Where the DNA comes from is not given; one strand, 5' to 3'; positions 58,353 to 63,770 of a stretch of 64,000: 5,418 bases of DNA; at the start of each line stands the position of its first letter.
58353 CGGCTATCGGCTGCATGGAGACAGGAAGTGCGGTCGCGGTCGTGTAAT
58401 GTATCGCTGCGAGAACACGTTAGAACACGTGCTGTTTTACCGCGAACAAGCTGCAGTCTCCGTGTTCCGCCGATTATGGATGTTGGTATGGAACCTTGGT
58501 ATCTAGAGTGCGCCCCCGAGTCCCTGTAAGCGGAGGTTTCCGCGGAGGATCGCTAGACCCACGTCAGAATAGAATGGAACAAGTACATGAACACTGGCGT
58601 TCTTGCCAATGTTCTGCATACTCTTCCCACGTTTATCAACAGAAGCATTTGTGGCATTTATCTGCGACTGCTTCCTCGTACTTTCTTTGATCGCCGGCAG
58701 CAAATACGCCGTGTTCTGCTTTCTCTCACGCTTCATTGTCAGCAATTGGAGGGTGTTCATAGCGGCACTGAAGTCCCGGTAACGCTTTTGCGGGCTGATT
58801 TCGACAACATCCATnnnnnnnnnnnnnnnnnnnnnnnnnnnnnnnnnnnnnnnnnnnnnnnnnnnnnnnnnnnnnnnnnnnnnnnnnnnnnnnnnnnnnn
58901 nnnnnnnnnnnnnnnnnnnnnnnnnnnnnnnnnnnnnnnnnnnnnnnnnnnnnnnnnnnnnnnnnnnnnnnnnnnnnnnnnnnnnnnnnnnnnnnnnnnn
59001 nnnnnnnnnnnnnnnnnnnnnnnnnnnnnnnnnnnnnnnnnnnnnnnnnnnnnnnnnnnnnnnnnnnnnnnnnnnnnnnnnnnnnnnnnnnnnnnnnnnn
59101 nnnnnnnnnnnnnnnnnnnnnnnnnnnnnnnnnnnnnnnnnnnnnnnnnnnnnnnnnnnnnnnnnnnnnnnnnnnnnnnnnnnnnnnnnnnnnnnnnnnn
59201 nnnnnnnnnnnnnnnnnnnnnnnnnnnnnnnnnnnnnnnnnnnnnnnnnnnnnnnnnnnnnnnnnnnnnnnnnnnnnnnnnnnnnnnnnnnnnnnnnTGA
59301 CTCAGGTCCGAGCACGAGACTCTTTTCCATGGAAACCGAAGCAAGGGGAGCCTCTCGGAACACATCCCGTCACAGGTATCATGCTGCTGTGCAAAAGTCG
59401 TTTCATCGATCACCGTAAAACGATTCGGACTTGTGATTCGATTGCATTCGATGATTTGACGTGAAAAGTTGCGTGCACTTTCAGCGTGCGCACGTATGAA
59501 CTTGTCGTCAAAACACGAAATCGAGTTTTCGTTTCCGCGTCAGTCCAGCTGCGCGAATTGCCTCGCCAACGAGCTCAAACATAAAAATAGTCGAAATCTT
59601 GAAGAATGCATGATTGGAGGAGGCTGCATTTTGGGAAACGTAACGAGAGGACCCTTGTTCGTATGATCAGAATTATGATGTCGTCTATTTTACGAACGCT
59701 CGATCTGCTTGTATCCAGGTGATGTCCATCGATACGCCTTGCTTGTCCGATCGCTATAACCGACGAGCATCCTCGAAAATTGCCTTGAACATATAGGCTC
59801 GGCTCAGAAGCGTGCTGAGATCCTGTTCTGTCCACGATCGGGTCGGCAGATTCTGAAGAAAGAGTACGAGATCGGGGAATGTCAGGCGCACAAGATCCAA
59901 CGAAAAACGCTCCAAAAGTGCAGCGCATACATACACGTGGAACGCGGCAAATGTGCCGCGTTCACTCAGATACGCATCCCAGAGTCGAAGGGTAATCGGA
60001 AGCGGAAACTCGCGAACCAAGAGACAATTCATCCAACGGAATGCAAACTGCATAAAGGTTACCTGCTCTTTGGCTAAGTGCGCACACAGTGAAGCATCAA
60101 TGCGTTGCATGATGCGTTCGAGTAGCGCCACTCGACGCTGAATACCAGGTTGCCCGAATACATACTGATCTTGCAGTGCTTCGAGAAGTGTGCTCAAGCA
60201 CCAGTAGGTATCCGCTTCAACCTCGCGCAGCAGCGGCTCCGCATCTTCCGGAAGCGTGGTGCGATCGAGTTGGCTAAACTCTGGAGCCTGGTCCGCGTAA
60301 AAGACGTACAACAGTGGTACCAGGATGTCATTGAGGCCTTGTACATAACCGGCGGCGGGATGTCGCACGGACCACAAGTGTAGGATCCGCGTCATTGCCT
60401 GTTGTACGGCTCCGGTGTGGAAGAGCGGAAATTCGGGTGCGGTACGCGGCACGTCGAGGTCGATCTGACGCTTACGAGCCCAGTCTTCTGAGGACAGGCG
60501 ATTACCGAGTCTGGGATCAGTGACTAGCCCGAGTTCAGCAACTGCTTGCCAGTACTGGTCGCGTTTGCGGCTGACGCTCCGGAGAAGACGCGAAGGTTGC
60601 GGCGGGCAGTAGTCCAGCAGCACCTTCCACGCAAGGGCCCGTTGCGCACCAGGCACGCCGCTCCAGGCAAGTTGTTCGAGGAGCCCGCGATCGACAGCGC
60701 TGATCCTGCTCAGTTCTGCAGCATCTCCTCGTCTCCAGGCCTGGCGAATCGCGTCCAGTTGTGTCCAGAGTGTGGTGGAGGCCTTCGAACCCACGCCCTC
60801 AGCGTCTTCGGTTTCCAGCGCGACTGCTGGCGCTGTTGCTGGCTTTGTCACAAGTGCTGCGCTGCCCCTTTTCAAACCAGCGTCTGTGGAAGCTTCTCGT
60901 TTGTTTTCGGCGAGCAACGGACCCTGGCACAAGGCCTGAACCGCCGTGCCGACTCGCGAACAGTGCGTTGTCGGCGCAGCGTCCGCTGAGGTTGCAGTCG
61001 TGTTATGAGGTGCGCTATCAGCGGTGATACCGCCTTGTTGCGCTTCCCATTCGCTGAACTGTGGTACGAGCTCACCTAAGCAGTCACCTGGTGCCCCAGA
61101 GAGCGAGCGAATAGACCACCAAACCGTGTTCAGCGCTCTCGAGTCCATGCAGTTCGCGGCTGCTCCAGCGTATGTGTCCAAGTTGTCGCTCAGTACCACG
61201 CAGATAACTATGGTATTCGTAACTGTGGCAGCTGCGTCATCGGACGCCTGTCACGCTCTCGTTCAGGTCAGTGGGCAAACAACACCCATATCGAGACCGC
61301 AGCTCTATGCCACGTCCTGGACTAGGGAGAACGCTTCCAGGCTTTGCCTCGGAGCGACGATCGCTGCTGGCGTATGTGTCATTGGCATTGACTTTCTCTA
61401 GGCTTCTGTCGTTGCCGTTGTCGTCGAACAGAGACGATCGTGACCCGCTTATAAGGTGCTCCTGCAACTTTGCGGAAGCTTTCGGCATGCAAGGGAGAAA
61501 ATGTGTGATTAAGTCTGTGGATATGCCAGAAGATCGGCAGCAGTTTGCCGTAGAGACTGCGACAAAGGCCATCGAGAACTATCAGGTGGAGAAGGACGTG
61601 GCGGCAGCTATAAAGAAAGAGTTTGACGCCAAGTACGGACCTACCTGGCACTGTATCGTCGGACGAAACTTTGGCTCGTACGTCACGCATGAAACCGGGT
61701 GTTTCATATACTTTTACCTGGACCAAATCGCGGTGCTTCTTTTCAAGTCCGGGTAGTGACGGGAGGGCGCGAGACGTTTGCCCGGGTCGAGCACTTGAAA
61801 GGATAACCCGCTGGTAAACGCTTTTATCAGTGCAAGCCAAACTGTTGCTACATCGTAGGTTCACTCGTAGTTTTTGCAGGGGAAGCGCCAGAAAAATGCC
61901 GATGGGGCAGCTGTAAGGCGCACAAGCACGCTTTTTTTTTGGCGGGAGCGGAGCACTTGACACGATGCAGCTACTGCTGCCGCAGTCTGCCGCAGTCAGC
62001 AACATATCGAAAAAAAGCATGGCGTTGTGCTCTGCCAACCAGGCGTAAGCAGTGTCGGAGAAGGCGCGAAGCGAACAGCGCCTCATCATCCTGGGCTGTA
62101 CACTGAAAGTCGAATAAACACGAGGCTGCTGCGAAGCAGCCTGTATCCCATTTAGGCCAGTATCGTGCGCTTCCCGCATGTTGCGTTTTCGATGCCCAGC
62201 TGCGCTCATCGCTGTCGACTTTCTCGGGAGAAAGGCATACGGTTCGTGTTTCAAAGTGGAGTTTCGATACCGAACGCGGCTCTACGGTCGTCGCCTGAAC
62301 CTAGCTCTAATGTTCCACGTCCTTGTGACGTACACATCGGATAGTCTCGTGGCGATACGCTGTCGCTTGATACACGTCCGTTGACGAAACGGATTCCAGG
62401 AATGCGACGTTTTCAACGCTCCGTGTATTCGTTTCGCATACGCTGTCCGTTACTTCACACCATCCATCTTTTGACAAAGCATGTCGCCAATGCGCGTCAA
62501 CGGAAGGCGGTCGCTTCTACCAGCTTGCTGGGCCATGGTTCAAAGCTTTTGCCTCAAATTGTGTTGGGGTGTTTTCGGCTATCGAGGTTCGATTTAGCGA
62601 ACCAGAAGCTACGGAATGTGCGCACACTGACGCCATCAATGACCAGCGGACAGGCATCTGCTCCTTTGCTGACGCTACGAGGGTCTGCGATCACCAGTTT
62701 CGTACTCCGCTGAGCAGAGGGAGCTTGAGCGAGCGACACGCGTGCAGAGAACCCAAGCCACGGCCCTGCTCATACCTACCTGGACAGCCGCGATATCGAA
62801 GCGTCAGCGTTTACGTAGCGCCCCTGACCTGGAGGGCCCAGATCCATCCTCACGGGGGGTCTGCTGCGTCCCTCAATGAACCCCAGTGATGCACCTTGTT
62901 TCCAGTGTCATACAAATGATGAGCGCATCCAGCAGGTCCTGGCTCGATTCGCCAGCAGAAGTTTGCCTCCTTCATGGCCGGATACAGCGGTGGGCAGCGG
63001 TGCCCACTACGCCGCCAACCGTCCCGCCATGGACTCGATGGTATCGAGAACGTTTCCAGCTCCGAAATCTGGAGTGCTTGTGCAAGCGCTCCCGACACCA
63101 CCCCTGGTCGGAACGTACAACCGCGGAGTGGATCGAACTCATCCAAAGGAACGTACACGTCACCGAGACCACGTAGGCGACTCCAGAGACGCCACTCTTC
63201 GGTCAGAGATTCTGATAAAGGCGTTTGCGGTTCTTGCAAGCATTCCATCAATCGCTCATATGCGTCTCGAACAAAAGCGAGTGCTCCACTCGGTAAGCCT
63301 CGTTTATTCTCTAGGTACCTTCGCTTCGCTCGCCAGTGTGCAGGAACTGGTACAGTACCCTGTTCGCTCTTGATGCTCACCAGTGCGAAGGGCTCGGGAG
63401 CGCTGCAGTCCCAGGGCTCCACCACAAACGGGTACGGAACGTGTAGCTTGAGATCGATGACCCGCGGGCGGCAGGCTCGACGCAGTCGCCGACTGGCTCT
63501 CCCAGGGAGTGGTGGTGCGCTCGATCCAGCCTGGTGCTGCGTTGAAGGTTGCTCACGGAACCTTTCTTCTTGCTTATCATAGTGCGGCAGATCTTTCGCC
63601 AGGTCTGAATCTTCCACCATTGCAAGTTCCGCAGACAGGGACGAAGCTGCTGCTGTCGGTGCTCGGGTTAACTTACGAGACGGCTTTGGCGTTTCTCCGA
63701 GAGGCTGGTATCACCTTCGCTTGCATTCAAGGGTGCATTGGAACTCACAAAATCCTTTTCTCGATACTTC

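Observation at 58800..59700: Copy C retains the longest nuclease remnant, including a possible RuvC-I block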

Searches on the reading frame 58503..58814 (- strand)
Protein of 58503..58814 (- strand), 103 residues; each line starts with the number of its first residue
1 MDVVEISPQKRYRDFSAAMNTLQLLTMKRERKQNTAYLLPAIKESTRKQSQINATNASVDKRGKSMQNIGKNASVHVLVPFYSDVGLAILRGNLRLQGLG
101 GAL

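Call 13: search_protein_families(library=pfam, proteins=[window:58503-58814:-], max_evalue=10)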
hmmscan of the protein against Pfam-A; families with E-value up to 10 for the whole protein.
window:58503-58814:- (103 aa): 2 families
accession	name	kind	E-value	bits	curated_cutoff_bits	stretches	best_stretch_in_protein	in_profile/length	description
PF15398.11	DUF4619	-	0.035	14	31.7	1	19-93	151-220/296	Domain of unknown function (DUF4619)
PF19532.5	Ig_TMEM131L_2nd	-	0.11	12.9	27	1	32-60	3-31/156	Transmembrane protein 131-like, second Ig-like domain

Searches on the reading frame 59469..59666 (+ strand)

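Call 13: search_protein_families(library=pfam, proteins=[window:59469-59666:+], max_evalue=10)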
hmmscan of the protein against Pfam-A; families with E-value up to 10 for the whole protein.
window:59469-59666:+ (65 aa): 1 family
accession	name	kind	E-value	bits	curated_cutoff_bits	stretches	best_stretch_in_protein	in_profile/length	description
PF13842.12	zf-Tnp_2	-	0.015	16.3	24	1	13-43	3-33/60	DDE_Tnp_1-like zinc finger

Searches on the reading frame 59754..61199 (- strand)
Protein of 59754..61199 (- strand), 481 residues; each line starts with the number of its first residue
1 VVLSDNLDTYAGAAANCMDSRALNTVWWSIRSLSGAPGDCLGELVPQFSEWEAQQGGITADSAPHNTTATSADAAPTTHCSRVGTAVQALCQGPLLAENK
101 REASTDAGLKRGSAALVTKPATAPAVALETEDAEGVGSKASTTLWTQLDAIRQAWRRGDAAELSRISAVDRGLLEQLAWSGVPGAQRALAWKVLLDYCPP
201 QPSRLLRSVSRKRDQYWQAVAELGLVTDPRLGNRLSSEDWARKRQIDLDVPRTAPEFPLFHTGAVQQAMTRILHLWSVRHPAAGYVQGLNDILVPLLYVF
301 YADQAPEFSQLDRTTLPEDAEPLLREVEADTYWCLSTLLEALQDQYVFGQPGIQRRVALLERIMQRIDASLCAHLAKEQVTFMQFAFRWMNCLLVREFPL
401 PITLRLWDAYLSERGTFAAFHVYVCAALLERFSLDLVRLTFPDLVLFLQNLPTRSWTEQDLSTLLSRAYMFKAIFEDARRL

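Call 11: find_encoding_contigs(protein=window:59754-61199:-, flank=2000, max_places=3)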
Protein window:59754-61199:- (481 aa): no gene with exactly this product is on record in the collection.

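Call 12: find_encoding_contigs(protein=window:59754-61148:-, flank=3000, max_places=3)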
Protein window:59754-61148:- (464 aa): no gene with exactly this product is on record in the collection.

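Call 14: search_protein_families(library=pfam, proteins=[window:59754-61199:-], max_evalue=0.001)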
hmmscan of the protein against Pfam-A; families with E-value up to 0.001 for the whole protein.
window:59754-61199:- (481 aa): 2 families
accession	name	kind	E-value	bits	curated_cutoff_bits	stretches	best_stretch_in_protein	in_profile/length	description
PF00566.25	RabGAP-TBC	-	3.3e-44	151.6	25.2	1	187-436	4-215/216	Rab-GTPase-TBC domain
PF23436.1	RabGap-TBC_2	-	7.9e-12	45.7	27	1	328-456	37-165/214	RabGAP TBC domain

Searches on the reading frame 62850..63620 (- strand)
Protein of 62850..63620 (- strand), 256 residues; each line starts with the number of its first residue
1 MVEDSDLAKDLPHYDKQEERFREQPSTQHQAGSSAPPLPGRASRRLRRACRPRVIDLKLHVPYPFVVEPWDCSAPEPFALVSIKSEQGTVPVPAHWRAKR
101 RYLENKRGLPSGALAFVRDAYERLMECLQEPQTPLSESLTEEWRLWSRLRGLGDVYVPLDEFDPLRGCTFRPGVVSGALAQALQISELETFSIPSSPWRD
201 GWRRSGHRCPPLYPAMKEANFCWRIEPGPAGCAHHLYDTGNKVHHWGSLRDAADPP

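Call 71: search_protein_families(library=pfam, proteins=[window:62850-63620:-], max_evalue=0.0001)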
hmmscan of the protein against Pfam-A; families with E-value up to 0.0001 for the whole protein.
window:62850-63620:- (256 aa): 1 family
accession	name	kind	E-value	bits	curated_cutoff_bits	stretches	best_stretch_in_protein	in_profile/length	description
PF04037.18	DUF382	-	3.7e-14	53.4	26.7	1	63-109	2-48/127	Domain of unknown function (DUF382)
